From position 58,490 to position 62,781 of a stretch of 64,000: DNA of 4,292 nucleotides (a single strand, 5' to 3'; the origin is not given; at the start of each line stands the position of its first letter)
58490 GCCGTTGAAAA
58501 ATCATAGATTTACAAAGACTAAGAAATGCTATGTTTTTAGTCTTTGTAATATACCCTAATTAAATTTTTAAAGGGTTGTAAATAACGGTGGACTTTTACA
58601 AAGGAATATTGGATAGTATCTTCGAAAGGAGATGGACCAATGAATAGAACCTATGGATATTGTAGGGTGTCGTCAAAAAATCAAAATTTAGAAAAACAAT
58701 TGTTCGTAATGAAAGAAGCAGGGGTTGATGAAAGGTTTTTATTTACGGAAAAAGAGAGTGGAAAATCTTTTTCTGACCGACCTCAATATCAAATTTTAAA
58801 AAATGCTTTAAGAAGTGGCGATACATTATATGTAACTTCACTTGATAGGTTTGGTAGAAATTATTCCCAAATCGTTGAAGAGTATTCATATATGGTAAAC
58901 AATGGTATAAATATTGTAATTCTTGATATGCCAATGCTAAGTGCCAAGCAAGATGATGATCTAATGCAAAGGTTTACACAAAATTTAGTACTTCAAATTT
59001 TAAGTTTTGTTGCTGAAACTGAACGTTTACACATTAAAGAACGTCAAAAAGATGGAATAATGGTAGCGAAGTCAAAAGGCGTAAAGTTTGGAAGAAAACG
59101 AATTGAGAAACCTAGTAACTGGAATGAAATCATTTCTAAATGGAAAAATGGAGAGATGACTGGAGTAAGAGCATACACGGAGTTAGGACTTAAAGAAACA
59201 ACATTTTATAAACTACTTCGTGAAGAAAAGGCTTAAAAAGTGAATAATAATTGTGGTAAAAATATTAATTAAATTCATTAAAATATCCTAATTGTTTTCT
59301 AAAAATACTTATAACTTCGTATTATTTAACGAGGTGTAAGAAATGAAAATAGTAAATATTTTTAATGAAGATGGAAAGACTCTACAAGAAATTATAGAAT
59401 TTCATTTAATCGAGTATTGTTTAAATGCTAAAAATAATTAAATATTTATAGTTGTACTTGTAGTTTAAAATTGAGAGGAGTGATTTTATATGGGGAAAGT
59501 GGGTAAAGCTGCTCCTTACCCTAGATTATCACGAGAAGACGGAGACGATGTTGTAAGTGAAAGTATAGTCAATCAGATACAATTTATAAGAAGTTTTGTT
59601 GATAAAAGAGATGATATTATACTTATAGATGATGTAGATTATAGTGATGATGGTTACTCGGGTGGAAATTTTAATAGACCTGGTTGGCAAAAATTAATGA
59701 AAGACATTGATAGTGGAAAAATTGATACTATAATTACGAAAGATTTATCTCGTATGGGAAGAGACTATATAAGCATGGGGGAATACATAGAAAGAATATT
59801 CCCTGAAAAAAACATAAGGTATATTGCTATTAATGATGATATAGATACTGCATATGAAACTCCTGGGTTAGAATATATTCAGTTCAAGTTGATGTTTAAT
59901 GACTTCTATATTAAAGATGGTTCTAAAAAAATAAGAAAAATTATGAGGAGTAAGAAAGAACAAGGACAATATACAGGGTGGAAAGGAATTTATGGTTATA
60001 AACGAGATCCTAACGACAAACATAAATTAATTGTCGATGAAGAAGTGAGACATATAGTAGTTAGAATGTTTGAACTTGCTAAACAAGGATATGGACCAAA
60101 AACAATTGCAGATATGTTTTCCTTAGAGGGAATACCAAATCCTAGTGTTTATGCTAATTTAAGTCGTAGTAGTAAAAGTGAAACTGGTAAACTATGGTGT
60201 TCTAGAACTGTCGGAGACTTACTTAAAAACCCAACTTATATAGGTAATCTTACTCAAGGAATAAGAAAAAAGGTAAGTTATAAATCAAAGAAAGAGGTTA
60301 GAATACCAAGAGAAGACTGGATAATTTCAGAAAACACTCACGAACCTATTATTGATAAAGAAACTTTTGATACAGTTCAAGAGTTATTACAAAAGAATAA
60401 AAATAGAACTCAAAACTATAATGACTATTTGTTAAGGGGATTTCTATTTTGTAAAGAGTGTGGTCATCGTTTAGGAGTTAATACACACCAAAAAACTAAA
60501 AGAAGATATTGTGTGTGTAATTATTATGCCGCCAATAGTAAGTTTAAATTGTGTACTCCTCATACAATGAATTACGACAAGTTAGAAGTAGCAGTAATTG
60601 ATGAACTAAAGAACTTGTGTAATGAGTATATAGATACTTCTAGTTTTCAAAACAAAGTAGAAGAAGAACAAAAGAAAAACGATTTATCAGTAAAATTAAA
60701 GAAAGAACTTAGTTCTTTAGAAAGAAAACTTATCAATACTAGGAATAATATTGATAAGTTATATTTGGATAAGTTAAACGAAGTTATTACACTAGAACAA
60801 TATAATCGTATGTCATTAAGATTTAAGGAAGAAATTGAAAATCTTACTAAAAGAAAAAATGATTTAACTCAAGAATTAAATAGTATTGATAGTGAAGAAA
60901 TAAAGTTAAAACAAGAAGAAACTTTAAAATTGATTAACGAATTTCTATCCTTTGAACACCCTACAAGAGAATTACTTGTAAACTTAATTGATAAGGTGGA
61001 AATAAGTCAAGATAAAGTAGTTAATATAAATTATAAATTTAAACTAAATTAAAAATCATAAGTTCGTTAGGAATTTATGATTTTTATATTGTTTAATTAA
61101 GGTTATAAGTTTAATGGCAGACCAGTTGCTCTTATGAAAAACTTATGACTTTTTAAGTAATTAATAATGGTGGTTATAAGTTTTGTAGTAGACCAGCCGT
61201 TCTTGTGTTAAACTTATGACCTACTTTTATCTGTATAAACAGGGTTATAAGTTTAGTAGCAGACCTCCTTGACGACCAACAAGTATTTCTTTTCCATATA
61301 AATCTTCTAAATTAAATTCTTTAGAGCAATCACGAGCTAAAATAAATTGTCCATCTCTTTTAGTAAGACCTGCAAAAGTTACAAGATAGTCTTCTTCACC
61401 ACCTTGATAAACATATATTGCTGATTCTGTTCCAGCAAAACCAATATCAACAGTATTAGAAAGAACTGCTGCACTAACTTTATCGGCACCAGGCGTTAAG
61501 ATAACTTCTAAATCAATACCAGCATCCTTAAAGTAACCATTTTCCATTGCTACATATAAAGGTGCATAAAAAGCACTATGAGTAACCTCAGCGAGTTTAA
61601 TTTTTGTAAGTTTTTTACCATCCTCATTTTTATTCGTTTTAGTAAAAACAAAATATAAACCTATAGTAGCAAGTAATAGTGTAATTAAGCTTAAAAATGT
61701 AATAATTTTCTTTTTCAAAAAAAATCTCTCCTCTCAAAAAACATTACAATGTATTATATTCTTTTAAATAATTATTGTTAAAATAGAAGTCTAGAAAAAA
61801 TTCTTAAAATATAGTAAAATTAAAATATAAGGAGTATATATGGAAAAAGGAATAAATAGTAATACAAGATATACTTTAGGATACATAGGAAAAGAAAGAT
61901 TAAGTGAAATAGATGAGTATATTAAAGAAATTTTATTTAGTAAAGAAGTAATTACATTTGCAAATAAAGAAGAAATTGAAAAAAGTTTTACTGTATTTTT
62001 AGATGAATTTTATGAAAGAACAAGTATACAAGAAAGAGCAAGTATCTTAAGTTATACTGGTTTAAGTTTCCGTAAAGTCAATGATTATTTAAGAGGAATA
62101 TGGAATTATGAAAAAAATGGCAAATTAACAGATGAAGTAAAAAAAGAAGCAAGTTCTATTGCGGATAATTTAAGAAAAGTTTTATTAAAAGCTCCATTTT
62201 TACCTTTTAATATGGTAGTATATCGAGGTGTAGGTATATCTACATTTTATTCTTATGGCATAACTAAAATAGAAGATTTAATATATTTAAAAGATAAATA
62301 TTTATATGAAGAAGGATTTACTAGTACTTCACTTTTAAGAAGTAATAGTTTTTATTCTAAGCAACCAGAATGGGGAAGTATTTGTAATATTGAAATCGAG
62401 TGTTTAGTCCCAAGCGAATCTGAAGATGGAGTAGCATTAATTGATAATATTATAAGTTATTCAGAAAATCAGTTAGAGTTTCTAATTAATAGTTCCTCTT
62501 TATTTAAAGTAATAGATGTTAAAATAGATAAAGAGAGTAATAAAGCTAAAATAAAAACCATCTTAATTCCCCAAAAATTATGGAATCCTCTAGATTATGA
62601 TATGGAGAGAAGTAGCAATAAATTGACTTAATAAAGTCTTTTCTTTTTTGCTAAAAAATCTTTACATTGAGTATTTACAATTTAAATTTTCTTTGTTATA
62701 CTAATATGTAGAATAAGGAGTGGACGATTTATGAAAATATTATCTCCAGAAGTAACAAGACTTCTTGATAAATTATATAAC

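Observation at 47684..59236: Cargo of the element: Rep-like, macro domain, XRE switch, zinc-ribbon membrane pair, HExxH/Zn-finger protein, Pif1 helicase, second serine recombinase, and no virion genes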

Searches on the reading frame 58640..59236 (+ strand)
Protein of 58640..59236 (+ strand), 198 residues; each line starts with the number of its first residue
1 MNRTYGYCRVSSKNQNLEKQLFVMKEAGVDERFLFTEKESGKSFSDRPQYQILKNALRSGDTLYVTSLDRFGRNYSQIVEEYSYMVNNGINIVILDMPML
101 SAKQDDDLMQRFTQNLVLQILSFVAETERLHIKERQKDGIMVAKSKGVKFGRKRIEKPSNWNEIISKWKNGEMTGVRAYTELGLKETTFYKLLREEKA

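Call 5: search_protein_families(library=pfam, max_evalue=0.01, proteins=[window:58640-59236:+])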
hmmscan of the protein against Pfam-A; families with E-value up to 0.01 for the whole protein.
window:58640-59236:+ (198 aa): 1 family
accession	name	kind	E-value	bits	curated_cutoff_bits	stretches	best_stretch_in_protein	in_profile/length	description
PF00239.26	Resolvase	-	8.2e-29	101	23.3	1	5-148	2-144/145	Resolvase, N terminal domain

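Call 7: search_protein_families(library=phrogs, max_evalue=0.001, proteins=[window:58640-59236:+])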
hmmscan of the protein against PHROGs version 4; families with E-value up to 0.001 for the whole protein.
window:58640-59236:+ (198 aa): 3 families
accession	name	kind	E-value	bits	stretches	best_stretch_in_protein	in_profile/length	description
phrog_125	-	DNA, RNA and nucleotide metabolism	6.1e-50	171.1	1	1-197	19-204/254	DNA invertase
phrog_95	-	integration and excision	1.7e-13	51.1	1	1-148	87-238/651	integrase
phrog_6620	-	integration and excision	2.7e-05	24.8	1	3-114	57-170/201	transposase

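Call 103: search_protein_families(library=padloc, max_evalue=0.01, proteins=[window:58640-59236:+])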
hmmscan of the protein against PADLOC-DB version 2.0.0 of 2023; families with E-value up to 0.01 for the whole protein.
window:58640-59236:+ (198 aa): 0 families

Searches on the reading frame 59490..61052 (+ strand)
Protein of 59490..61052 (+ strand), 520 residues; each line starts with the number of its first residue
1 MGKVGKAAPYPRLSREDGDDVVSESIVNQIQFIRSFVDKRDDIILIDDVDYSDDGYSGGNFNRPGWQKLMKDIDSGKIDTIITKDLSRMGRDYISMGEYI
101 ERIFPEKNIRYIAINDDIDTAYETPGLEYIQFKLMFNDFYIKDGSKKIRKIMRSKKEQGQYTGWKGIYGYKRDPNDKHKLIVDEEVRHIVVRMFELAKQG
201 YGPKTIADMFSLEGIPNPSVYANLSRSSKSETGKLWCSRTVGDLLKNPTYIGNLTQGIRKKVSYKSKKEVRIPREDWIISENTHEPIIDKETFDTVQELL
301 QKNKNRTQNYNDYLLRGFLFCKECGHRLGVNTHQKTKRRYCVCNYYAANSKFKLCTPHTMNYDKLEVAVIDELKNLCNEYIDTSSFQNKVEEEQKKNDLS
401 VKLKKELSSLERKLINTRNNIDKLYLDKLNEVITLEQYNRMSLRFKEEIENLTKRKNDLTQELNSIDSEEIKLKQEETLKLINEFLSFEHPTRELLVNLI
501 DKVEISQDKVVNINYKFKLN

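Call 5: search_protein_families(library=pfam, max_evalue=0.01, proteins=[window:59490-61052:+])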
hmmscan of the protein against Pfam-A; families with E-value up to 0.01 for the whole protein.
window:59490-61052:+ (520 aa): 5 families
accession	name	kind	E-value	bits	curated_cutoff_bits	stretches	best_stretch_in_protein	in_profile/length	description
PF07508.19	Recombinase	-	4.5e-22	78.7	21.1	1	185-303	2-102/102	Recombinase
PF00239.26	Resolvase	-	6.4e-19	68.9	23.3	1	9-161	3-145/145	Resolvase, N terminal domain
PF13408.12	Zn_ribbon_recom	-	2.2e-12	47.6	25.3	1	314-374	1-58/58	Recombinase zinc beta ribbon domain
PF11155.13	DUF2935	-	0.0033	18.4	24.4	1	402-494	20-112/121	Domain of unknown function (DUF2935)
PF11648.16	RIG-I_C-RD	-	0.0093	16.6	25.6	0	281-335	22-74/117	C-terminal domain of RIG-I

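Call 7: search_protein_families(library=phrogs, max_evalue=0.001, proteins=[window:59490-61052:+])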
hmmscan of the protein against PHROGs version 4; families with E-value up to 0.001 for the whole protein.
window:59490-61052:+ (520 aa): 3 families
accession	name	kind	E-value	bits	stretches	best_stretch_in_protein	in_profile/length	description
phrog_95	-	integration and excision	3.4e-97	327.6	1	6-514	89-564/651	integrase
phrog_125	-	DNA, RNA and nucleotide metabolism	6.7e-27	95.6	1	6-304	21-252/254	DNA invertase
phrog_6620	-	integration and excision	3.6e-05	24.4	1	24-117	71-156/201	transposase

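Call 95: find_encoding_contigs(protein=window:59490-61052:+, flank=4000, max_places=10)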
Protein window:59490-61052:+ (520 aa): 23 contigs read that carry it; 7 places shown.
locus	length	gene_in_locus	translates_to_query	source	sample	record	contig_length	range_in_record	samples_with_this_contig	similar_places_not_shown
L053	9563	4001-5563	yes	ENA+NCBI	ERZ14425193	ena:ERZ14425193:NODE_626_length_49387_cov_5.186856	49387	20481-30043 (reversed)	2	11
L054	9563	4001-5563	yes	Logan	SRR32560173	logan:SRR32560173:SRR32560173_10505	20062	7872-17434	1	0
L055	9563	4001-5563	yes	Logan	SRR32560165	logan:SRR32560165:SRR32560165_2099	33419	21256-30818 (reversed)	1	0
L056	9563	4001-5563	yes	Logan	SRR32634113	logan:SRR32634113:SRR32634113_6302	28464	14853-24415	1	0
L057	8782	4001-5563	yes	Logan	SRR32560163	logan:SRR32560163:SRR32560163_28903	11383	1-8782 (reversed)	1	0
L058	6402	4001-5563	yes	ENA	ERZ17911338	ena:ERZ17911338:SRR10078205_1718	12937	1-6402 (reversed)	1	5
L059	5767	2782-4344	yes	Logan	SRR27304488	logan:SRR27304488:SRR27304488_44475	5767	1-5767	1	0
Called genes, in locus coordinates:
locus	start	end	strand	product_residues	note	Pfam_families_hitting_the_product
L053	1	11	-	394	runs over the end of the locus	-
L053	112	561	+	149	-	-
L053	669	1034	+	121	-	-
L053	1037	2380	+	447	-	PF05970:PIF1, PF13245:AAA_19, PF13604:AAA_30, PF01443:Viral_helicase1 (faint), PF13479:AAA_24 (weak)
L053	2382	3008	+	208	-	-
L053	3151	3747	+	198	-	PF00239:Resolvase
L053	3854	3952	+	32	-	-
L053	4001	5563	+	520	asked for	PF00239:Resolvase, PF07508:Recombinase, PF13408:Zn_ribbon_recom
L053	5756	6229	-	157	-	PF09084:NMT1, PF13379:NMT1_2 (weak)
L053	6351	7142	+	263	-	PF03496:ADPrib_exo_Tox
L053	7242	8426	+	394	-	-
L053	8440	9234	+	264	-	-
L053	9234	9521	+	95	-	-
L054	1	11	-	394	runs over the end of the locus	-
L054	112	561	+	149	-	-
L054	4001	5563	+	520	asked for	PF00239:Resolvase, PF07508:Recombinase, PF13408:Zn_ribbon_recom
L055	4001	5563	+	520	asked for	PF00239:Resolvase, PF07508:Recombinase, PF13408:Zn_ribbon_recom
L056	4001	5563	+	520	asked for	PF00239:Resolvase, PF07508:Recombinase, PF13408:Zn_ribbon_recom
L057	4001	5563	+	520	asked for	PF00239:Resolvase, PF07508:Recombinase, PF13408:Zn_ribbon_recom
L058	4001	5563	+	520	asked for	PF00239:Resolvase, PF07508:Recombinase, PF13408:Zn_ribbon_recom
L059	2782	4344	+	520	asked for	PF00239:Resolvase, PF07508:Recombinase, PF13408:Zn_ribbon_recom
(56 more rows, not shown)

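Call 103: search_protein_families(library=padloc, max_evalue=0.01, proteins=[window:59490-61052:+])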
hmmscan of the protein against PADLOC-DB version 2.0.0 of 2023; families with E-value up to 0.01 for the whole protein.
window:59490-61052:+ (520 aa): 0 families

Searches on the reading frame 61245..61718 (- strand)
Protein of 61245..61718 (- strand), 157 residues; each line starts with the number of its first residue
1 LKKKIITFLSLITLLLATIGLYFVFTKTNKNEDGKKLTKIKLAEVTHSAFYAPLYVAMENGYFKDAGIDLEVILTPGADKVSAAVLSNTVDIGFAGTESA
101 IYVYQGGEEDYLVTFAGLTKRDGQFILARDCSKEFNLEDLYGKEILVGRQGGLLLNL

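Call 5: search_protein_families(library=pfam, max_evalue=0.01, proteins=[window:61245-61718:-])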
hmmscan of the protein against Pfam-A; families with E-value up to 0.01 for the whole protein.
window:61245-61718:- (157 aa): 2 families
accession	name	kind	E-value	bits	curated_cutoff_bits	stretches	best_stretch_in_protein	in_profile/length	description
PF09084.16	NMT1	-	2.2e-11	44.5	20.5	1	52-145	5-96/216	NMT1/THI5 like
PF13379.11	NMT1_2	-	2.4e-07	31.3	24.7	1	50-135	17-103/252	NMT1-like family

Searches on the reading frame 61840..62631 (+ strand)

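Call 5: search_protein_families(library=pfam, max_evalue=0.01, proteins=[window:61840-62631:+])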
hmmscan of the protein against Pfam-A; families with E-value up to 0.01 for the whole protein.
window:61840-62631:+ (263 aa): 1 family
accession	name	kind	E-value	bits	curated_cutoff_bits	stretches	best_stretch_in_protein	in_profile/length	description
PF03496.20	ADPrib_exo_Tox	-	4.9e-15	55.8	23.4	1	56-238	11-187/196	ADP-ribosyltransferase exoenzyme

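Call 103: search_protein_families(library=padloc, max_evalue=0.01, proteins=[window:61840-62631:+])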
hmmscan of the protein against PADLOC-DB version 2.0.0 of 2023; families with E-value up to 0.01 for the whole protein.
window:61840-62631:+ (263 aa): 1 family
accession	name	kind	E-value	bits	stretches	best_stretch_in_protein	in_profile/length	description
PDLC02152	Cas13a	-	0.00027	17.5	1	15-117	438-529/1008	-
